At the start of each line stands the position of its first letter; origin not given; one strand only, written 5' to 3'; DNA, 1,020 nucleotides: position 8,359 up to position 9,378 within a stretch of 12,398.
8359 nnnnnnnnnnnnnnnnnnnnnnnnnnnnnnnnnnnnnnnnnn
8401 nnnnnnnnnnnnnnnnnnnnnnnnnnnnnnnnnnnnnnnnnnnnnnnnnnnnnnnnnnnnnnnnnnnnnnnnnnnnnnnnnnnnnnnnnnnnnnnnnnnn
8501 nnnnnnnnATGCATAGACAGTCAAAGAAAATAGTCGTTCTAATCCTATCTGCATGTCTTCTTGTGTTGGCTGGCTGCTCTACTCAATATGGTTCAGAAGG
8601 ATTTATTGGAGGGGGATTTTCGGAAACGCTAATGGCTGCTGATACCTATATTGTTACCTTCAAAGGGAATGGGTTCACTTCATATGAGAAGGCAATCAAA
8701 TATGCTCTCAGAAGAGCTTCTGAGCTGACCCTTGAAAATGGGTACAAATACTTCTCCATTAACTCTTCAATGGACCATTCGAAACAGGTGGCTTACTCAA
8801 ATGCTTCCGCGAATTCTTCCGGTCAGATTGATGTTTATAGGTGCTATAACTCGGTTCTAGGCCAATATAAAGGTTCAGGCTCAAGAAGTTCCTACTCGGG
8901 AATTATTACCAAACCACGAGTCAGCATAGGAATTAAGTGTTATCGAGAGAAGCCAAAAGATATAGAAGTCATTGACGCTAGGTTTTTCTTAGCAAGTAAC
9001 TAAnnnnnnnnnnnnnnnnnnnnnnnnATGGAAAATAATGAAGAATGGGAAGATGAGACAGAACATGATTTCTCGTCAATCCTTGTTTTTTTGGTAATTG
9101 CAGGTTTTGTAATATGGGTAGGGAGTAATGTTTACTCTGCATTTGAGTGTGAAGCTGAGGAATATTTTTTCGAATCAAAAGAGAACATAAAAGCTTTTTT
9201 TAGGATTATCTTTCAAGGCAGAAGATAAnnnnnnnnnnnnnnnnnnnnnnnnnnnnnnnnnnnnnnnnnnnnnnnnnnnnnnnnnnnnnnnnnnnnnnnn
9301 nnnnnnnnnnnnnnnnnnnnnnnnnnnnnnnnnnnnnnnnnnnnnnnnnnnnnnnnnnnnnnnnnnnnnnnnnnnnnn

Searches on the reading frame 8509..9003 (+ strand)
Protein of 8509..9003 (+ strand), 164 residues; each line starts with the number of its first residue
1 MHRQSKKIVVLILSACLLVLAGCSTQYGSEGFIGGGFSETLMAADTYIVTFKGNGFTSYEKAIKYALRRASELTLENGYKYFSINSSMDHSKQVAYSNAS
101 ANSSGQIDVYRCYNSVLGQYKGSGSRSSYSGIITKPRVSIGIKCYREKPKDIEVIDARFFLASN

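Call 5: search_protein_families(library=pfam, proteins=[window:8509-9003:+], max_evalue=0.1)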
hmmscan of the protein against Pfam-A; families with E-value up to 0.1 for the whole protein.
window:8509-9003:+ (164 aa): 1 family
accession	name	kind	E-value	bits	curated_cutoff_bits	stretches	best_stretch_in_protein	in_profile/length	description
PF24902.1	Ig_NUP210_9th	-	0.063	13.8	27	0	71-101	16-46/79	NUP210, Ig-like domain 9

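Call 6: search_protein_families(library=padloc, proteins=[window:8509-9003:+], max_evalue=0.1)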
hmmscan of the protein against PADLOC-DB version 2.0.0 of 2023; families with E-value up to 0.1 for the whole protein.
window:8509-9003:+ (164 aa): 0 families

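Call 7: search_protein_families(library=phrogs, proteins=[window:8509-9003:+], max_evalue=0.1)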
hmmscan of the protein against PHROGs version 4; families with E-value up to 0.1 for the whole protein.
window:8509-9003:+ (164 aa): 0 families

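Call 8: search_protein_families(library=ncbifam, proteins=[window:8509-9003:+], max_evalue=0.1)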
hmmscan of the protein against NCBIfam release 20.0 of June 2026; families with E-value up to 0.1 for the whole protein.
window:8509-9003:+ (164 aa): 4 families
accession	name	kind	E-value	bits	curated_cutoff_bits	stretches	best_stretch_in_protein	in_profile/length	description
NF047637.1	lipo_CC0125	subfamily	1.2e-23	84.4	40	1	10-158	3-162/169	CC0125/CC1285 family lipoprotein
NF033216.1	lipo_YgdI_YgdR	subfamily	0.023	14.6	42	1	6-27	2-23/71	YgdI/YgdR family lipoprotein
NF052321.1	LP_Lmo2079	subfamily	0.055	12.8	150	1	6-107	3-98/354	Lmo2079 family surface lipoprotein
TIGR02747.1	TraV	equivalog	0.098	13.3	44.75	0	6-30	1-25/145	type IV conjugative transfer system lipoprotein TraV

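Call 10: find_encoding_contigs(protein=window:8509-9003:+, flank=10000, max_places=10)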
Protein window:8509-9003:+ (164 aa): 2 contigs read that carry it; 2 places shown.
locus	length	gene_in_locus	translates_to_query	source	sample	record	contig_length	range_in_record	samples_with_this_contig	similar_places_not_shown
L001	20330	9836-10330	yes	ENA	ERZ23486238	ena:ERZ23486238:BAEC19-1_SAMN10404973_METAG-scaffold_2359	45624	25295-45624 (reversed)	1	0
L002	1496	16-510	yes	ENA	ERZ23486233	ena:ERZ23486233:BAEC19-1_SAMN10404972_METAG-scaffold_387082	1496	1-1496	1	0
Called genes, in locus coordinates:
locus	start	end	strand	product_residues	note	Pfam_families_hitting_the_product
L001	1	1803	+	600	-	?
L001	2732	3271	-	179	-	-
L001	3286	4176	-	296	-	PF15731:MqsA_antitoxin (weak), PF01381:HTH_3 (faint), PF13274:SocA_Panacea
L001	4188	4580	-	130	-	-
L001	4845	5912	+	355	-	PF00589:Phage_integrase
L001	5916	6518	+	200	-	-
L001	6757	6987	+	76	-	-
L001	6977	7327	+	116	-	-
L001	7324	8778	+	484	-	PF13148:DUF3987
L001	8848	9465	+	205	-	-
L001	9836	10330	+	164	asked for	-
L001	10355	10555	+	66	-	-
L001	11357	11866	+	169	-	PF20327:DUF6622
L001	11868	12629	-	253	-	PF13489:Methyltransf_23, PF01209:Ubie_methyltran (weak), PF08003:Methyltransf_9 (weak), PF13847:Methyltransf_31, PF08241:Methyltransf_11, PF08242:Methyltransf_12, PF13649:Methyltransf_25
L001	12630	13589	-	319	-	PF01145:Band_7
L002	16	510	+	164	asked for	-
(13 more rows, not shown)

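Call 29: find_homologous_proteins(query=window:8509-9003:+, max_evalue=0.001)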
Query window:8509-9003:+ (164 aa): 20 proteins with E <= 0.001 among 54 candidates.
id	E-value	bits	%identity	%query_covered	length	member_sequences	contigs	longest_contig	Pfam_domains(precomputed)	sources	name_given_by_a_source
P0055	3.8e-101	353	100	100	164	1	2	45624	-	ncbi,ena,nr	ncbi:MAG: hypothetical protein K1060chlam2_01027 [Chlamydiae bacterium]|nr:hypothetical protein [Chl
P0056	2.6e-79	282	80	100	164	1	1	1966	-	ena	-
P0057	2.8e-73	263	77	100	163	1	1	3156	-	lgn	-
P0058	8.2e-69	248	70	100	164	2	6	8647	-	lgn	-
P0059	6.5e-54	200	64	92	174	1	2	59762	-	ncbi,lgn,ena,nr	ncbi:MAG: hypothetical protein QNJ27_00260 [Simkaniaceae bacterium]|nr:hypothetical protein [Simkani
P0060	4.0e-39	152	53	90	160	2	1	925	-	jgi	-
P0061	5.5e-39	152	51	97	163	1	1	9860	-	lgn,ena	-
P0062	9.4e-26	109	44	93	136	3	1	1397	-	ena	-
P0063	1.2e-25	108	42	94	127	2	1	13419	-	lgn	-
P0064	2.2e-25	107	41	94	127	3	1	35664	-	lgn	-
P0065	8.0e-23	99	39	94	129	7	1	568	-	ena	-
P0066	8.7e-23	99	40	97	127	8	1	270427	-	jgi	jgi:hypothetical protein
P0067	6.5e-22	96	39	89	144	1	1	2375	-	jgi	-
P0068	1.7e-20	91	40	89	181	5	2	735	-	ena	-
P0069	1.1e-19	89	40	87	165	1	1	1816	-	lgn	-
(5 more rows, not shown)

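Call 48: find_encoding_contigs(protein=P0057, flank=8000, max_places=3)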
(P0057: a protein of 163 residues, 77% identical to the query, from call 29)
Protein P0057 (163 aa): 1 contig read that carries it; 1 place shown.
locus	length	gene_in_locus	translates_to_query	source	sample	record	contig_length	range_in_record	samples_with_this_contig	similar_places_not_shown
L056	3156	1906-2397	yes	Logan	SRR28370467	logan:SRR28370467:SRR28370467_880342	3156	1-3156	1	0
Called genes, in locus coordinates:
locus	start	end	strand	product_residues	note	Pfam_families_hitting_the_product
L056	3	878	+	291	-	?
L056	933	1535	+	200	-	-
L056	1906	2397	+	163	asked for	-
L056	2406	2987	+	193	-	-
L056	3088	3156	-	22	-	?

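Call 49: find_encoding_contigs(protein=P0058, flank=8000, max_places=4)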
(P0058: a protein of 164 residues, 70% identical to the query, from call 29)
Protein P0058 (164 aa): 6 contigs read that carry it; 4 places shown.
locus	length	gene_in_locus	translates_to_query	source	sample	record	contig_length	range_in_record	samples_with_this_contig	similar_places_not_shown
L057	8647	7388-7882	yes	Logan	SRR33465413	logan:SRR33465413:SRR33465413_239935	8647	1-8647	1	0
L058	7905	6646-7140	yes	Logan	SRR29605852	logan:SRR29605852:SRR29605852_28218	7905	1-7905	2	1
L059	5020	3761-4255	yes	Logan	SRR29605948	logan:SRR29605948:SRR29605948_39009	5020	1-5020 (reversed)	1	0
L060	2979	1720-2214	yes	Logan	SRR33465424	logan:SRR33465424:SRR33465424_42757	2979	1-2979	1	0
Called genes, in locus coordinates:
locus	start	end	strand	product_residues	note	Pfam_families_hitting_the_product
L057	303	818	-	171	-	-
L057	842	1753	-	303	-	PF15731:MqsA_antitoxin (weak), PF01381:HTH_3 (weak), PF13274:SocA_Panacea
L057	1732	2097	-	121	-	-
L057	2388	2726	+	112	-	-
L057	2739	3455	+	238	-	PF00589:Phage_integrase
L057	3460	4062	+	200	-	-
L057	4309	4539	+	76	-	-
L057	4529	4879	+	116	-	-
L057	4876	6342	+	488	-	PF13148:DUF3987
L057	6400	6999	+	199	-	-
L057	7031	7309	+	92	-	-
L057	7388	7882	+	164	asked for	-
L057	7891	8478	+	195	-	-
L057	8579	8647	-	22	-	?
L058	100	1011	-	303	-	PF15731:MqsA_antitoxin (weak), PF01381:HTH_3 (weak), PF13274:SocA_Panacea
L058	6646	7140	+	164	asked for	-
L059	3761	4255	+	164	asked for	-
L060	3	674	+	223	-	?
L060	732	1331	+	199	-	-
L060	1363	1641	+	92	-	-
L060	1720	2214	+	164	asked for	-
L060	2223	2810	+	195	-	-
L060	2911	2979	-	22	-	?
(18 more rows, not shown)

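Call 50: find_encoding_contigs(protein=P0059, flank=8000, max_places=3)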
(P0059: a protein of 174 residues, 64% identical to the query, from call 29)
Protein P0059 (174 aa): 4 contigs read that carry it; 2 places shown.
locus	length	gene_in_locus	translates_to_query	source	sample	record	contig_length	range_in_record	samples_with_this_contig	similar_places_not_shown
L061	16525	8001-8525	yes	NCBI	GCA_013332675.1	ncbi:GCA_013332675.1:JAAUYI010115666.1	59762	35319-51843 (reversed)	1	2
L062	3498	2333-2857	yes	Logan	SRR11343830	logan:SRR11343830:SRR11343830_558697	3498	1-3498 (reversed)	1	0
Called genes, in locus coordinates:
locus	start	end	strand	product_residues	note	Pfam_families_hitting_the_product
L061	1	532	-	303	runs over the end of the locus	PF00106:adh_short, PF13561:adh_short_C2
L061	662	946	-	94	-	-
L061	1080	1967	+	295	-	-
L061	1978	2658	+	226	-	PF00590:TP_methylase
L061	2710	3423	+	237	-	-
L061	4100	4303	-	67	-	PF01975:SurE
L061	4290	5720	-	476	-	PF00474:SSF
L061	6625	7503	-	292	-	PF15731:MqsA_antitoxin (weak), PF01381:HTH_3 (weak), PF13274:SocA_Panacea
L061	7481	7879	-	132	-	-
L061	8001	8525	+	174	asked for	-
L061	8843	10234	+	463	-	PF00209:SNF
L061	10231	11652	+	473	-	PF00209:SNF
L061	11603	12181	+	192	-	PF00578:AhpC-TSA, PF08534:Redoxin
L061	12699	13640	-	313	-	PF08238:Sel1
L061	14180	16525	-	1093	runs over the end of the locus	PF17757:UvrB_inter, PF02559:CarD_TRCF_RID, PF00270:DEAD, PF04851:ResIII, PF00271:Helicase_C, PF03461:TRCF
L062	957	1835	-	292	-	PF15731:MqsA_antitoxin (weak), PF01381:HTH_3 (weak), PF13274:SocA_Panacea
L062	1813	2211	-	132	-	-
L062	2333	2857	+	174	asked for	-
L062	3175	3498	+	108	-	?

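Call 51: find_encoding_contigs(protein=P0061, flank=8000, max_places=3)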
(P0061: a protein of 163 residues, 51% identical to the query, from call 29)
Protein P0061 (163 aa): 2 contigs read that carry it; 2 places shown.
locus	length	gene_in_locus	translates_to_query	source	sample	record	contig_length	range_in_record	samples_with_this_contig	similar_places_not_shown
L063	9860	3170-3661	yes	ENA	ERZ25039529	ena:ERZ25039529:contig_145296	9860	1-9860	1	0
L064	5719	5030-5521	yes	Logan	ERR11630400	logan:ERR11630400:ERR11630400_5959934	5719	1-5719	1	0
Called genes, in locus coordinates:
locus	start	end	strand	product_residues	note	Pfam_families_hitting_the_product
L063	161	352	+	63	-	-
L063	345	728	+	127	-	-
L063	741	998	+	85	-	-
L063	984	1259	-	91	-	-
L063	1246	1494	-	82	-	-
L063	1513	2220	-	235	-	PF08238:Sel1 (faint)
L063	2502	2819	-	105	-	-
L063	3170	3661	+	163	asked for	-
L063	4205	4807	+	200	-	-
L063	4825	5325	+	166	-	PF00589:Phage_integrase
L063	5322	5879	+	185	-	-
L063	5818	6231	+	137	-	-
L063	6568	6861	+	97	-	-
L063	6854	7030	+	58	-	-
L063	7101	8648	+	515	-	PF13148:DUF3987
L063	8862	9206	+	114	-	PF01807:Zn_ribbon_DnaG, PF08273:Zn_Ribbon_Prim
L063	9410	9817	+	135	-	-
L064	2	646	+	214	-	?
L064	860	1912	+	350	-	PF01807:Zn_ribbon_DnaG (weak), PF08273:Zn_Ribbon_Prim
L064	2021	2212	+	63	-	-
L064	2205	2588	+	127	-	-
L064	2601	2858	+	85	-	-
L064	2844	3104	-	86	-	-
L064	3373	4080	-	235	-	PF08238:Sel1 (faint)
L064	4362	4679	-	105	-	-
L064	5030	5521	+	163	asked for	-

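Call 67: predict_structure(alignment_id=A2)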
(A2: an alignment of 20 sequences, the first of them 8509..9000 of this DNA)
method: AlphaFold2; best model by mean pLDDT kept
length: 164 residues; sequences in the alignment: 20
mean_pLDDT: 64.6   pTM: 0.55
mean pLDDT of the five models: 64.6, 63.9, 63.8, 63.2, 62.8
residues with pLDDT >= 90: 42; 70-90: 39; 50-70: 27; < 50: 56
segments of 3 or more residues with pLDDT < 50: 20-32, 93-133
pLDDT, mean of each block of 10 residues (from residue 1): 53 54 40 68 89 80 90 96 82 40 26 24 30 67 94 93 85
secondary structure, 60 per line:
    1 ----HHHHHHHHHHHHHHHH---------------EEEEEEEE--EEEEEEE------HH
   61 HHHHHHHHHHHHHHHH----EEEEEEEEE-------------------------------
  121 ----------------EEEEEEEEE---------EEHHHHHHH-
elements in order: H5-20 E36-43 E46-52 H59-76 E81-89 E137-145 H157-163

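Call 74: fold_search(model_id=the predicted structure, library=pdb)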
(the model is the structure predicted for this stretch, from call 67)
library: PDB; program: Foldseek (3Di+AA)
matches with E <= 10: 238; with E <= 0.001: 0
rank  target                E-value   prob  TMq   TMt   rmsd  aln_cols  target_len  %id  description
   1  8izf_B                2.6e-01  0.44  0.32  0.39  13.5       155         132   12  Cryo-EM structure of the Lac1-Lip1 (Lip1-S74F) complex (released 2023-12-13)
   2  6i6s_A                3.0e-01  0.54  0.26  0.41   8.7       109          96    6  Circular permutant of ribosomal protein S6, adding 9aa to C terminal of P68-69, L75A mutant (released 2019-11-27)
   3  9gb5_H                3.0e-01  0.08  0.17  0.11  15.0       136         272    8  Contracted phiCD508 neck (released 2025-03-26)
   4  6i6w                  3.4e-01  0.41  0.26  0.39   7.8       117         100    4  Circular permutant of ribosomal protein S6, adding 6aa to C terminal of P68-69 (released 2019-11-27)
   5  6i6o_B                4.3e-01  0.30  0.27  0.39  10.6       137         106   11  Circular permutant of ribosomal protein S6, swap helix 2, L75A mutant (released 2019-11-27)
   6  8qtn_D                5.9e-01  0.30  0.29  0.35  13.3       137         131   11  Cryo-EM structure of the apo yeast Ceramide Synthase (released 2024-10-23)
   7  1xbn                  6.2e-01  0.30  0.28  0.25  10.9       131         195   10  Crystal structure of a bacterial nitric oxide sensor: an ortholog of mammalian soluble guanylate cyclase heme domain (released 2004-09-07)
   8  9qhs_A                6.2e-01  0.14  0.24  0.05  12.6       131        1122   10  phiLo family-A DNA polymerase with modified template (released 2026-03-25)
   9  8izd_B                7.1e-01  0.35  0.31  0.37  13.4       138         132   11  Cryo-EM structure of the C26-CoA-bound Lac1-Lip1 complex (released 2023-12-13)
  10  4qvu                  7.1e-01  0.09  0.22  0.18  10.7       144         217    8  Crystal structure of a DUF4931 family protein (BCE0241) from Bacillus cereus ATCC 10987 at 2.65 A resolution (released 2014-08-06)
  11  1u55_B                7.5e-01  0.30  0.29  0.26  12.9       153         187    8  Crystal structure of an oxygen binding H-NOX domain related to soluble guanylate cyclases (oxygen complex) (released 2004-08-31)
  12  9xps_3                8.5e-01  0.03  0.13  0.10  19.4       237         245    8  The neck structure of the Phage Phikz (released 2026-02-11)
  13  8qtn_C                9.0e-01  0.30  0.26  0.31  10.8        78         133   15  Cryo-EM structure of the apo yeast Ceramide Synthase (released 2024-10-23)
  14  3eee_A                9.0e-01  0.28  0.29  0.26  10.9       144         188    8  Probing the function of heme distortion in the H-NOX family (released 2008-11-25)
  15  6i6u_B                9.0e-01  0.23  0.27  0.39   9.0       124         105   10  Circular permutant of ribosomal protein S6, adding 9aa to N terminal of P81-82, L75A mutant (released 2019-11-27)
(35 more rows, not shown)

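Call 82: search_protein_families(library=pfam, proteins=[L064:2205-2585:+, L057:7891-8475:+], max_evalue=0.05)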
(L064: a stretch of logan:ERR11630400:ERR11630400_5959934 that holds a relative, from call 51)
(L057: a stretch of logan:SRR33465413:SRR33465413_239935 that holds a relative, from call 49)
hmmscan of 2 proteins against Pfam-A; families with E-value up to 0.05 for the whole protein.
L064:2205-2585:+ (127 aa): 6 families
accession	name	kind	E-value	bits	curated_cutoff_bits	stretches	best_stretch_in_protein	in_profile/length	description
PF13022.12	HTH_Tnp_1_2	-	1.4e-06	28.8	27.9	1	1-72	1-75/122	Helix-turn-helix of insertion element transposase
PF01527.26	HTH_Tnp_1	-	0.00073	20.1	24.1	1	26-62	26-61/75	Transposase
PF03592.21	Terminase_2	-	0.0037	18.3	26.1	1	9-115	1-98/141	Terminase small subunit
PF11698.14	V-ATPase_H_C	-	0.0059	17.2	27.2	1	44-116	12-84/117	V-ATPase subunit H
PF03791.18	KNOX2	-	0.03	14.3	27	0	48-62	21-35/48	KNOX2 domain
PF04192.17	Utp21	-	0.045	14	30.8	0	39-118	79-159/209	Utp21 specific WD40 associated putative domain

L057:7891-8475:+ (195 aa): 1 family
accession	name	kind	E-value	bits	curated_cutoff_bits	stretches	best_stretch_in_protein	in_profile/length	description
PF07923.18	N1221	-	0.02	14.5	27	1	79-120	185-226/289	N1221-like protein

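Call 90: find_encoding_contigs(protein=P0056, flank=5000, max_places=3)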
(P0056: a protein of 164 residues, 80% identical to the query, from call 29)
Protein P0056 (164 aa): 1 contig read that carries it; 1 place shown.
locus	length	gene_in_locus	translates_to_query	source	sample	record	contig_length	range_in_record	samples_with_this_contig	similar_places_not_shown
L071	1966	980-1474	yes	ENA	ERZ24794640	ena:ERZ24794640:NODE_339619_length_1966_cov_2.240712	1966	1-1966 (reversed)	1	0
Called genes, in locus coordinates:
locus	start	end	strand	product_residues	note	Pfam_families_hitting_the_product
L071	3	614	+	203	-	?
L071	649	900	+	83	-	-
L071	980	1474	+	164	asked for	-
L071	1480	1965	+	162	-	?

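Call 94: search_solved_structures(query=A2, max_evalue=1)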
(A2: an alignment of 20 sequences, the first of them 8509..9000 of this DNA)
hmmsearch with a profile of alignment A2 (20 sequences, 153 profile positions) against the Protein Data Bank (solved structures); distinct sequences matched with E-value up to 1: 1.
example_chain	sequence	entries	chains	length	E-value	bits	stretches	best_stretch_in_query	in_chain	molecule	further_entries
1cl7_H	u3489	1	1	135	0.72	13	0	29-98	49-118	PROTEIN (IGG1 ANTIBODY 1696 (variable heavy chain))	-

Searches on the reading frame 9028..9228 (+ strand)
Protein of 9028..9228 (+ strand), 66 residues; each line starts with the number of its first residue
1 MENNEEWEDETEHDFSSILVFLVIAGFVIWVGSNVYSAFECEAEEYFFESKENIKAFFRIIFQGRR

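Call 5: search_protein_families(library=pfam, proteins=[window:9028-9228:+], max_evalue=0.1)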
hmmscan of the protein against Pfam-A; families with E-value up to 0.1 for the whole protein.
window:9028-9228:+ (66 aa): 0 families

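Call 6: search_protein_families(library=padloc, proteins=[window:9028-9228:+], max_evalue=0.1)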
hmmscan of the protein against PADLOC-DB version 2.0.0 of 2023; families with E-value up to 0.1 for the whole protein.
window:9028-9228:+ (66 aa): 0 families

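Call 7: search_protein_families(library=phrogs, proteins=[window:9028-9228:+], max_evalue=0.1)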
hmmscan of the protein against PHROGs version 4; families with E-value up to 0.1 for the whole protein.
window:9028-9228:+ (66 aa): 1 family
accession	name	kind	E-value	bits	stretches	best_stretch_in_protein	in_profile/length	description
phrog_15447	-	unknown function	0.022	15.8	1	22-41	13-32/36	-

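Call 8: search_protein_families(library=ncbifam, proteins=[window:9028-9228:+], max_evalue=0.1)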
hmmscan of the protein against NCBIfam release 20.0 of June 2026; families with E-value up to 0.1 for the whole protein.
window:9028-9228:+ (66 aa): 0 families
